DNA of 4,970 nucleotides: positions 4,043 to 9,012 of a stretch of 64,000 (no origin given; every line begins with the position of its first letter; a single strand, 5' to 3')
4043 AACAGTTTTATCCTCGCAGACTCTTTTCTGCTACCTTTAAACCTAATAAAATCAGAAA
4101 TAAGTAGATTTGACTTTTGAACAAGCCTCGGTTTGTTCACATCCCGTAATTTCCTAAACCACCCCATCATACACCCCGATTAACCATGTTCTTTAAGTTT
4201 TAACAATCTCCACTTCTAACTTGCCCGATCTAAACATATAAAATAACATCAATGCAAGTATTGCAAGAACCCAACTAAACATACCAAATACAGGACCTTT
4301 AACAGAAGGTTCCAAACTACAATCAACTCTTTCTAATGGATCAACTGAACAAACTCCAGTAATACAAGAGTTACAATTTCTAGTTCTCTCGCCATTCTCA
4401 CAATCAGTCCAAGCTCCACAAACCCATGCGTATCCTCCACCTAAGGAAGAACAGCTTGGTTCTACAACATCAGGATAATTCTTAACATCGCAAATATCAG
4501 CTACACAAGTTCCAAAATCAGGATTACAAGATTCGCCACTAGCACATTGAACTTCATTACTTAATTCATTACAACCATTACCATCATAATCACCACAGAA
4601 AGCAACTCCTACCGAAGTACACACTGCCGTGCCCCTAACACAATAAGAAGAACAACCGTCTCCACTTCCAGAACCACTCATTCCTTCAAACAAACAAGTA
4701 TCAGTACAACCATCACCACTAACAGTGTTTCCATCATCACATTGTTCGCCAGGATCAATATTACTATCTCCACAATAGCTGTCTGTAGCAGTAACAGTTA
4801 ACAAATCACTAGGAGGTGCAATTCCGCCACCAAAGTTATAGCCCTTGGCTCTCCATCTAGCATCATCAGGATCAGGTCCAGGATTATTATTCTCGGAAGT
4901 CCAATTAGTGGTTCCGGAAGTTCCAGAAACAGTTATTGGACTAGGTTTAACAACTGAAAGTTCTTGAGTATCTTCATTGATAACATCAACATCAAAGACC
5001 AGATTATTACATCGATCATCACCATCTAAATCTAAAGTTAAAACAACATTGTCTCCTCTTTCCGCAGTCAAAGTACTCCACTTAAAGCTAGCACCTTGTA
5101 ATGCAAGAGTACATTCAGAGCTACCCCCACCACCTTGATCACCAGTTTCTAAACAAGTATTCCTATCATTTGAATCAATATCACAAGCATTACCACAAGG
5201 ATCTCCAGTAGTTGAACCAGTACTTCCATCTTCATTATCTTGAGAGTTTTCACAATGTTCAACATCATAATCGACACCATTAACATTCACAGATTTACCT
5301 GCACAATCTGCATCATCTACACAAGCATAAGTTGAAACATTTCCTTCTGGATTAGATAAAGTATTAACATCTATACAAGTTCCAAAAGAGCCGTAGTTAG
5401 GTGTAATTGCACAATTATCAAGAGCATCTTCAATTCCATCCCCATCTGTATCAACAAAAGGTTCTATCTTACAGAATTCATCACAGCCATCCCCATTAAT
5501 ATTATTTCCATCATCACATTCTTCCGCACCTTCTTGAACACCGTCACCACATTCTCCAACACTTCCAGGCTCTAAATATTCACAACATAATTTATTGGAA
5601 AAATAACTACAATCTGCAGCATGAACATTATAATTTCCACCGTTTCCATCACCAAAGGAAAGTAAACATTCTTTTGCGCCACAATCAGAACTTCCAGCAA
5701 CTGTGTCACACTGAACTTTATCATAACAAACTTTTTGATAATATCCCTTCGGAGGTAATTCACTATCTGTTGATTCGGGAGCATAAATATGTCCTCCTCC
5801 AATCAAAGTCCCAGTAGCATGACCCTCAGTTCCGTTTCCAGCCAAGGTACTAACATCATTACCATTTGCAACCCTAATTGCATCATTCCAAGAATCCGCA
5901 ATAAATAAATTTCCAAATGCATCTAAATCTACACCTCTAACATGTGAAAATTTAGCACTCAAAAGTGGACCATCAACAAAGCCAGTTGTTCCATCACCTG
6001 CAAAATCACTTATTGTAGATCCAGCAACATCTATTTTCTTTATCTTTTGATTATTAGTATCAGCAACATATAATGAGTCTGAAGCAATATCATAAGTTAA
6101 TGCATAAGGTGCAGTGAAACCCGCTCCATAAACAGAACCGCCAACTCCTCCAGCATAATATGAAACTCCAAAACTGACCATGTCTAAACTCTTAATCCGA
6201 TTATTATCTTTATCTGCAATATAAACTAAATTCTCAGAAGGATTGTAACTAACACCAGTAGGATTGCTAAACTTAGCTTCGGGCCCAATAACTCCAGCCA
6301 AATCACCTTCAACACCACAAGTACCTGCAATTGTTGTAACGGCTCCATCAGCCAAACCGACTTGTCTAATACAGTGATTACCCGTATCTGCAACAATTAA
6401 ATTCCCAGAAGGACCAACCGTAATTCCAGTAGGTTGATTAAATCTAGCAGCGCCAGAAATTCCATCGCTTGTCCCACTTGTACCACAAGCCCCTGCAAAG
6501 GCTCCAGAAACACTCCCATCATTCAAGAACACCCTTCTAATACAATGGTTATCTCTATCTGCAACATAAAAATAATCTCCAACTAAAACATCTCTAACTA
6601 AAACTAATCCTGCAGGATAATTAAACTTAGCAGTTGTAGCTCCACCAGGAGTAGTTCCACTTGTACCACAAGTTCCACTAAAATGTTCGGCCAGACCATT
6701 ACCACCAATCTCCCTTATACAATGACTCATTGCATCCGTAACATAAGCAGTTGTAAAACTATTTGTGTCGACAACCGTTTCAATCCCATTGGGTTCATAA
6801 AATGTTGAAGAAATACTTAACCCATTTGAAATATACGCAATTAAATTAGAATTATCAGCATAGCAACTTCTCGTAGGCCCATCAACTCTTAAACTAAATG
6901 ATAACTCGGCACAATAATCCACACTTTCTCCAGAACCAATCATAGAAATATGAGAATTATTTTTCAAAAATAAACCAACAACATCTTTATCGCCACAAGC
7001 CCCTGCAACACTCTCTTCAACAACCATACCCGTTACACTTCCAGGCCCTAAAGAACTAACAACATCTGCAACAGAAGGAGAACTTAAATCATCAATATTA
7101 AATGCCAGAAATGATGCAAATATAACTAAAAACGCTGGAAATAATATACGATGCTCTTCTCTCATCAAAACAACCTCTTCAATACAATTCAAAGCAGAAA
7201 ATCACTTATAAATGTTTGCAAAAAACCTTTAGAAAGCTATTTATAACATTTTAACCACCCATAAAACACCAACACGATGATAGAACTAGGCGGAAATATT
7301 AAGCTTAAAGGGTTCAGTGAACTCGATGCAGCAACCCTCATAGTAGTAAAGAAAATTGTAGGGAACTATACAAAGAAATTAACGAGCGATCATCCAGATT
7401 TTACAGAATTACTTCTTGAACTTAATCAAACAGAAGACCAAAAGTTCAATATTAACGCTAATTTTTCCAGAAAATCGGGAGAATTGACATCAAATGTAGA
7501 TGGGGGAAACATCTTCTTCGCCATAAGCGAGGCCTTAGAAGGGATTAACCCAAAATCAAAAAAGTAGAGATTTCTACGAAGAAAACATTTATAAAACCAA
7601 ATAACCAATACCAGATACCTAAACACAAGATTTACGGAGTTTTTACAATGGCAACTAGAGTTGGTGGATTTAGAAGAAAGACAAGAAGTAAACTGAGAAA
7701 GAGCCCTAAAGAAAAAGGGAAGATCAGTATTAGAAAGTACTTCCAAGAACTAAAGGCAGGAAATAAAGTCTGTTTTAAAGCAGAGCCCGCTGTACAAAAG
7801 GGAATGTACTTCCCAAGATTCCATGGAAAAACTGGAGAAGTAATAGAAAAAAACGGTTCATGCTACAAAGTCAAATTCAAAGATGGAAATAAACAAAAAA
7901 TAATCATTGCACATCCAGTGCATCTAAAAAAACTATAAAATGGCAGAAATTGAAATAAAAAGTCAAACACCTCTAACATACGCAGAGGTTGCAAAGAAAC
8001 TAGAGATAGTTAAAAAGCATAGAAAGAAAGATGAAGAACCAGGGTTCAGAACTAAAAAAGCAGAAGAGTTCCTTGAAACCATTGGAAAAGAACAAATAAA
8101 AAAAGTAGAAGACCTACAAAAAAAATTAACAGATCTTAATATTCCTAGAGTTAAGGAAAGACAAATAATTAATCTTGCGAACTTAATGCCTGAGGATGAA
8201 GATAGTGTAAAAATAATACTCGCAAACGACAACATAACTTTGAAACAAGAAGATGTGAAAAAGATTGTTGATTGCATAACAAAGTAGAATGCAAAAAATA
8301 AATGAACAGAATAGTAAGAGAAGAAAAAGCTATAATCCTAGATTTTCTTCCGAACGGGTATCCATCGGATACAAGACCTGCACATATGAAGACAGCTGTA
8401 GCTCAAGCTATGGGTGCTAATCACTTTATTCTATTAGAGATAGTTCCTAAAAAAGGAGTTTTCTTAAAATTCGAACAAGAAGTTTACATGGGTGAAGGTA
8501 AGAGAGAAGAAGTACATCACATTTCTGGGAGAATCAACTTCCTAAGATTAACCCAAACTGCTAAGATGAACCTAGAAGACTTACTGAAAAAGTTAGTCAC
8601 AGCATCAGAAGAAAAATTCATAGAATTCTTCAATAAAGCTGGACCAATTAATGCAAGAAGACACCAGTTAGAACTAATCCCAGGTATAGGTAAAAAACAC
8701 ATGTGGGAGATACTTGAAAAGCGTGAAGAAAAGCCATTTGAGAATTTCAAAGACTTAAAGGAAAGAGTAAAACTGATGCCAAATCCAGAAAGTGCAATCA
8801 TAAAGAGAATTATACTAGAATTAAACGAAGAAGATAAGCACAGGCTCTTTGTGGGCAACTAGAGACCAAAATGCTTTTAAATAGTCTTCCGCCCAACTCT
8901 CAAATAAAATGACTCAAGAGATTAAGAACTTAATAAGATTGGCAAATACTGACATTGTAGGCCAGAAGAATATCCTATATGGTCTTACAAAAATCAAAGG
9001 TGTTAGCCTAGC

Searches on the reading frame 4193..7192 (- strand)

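Call 17: search_protein_families(library=pfam, proteins=[window:4193-7192:-], max_evalue=0.0001)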
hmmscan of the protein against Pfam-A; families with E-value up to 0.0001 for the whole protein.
window:4193-7192:- (999 aa): 3 families
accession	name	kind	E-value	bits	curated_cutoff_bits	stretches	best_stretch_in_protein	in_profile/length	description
PF01436.27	NHL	-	1.8e-24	84.9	20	2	251-277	1-27/28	NHL repeat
PF13948.11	DUF4215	-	4.2e-07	30.6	27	1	547-575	20-47/47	Domain of unknown function (DUF4215)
PF01731.26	Arylesterase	-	7.2e-05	23.4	21.3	0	306-333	51-78/86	Arylesterase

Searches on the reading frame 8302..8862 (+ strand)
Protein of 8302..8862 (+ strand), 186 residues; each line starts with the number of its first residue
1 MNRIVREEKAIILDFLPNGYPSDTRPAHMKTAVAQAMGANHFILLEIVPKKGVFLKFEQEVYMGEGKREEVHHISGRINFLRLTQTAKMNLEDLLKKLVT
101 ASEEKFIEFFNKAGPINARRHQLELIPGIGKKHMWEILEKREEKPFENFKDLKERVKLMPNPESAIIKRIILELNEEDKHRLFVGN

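Call 17: search_protein_families(library=pfam, proteins=[window:8302-8862:+], max_evalue=0.0001)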
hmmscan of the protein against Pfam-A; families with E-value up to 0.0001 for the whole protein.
window:8302-8862:+ (186 aa): 2 families
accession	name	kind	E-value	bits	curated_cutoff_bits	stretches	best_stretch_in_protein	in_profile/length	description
PF04919.18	DUF655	-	2.9e-61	207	22.2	1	7-184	2-180/181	Protein of unknown function (DUF655)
PF14579.12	HHH_6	-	2.1e-05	25.1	25.6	1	121-158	25-63/90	Helix-hairpin-helix motif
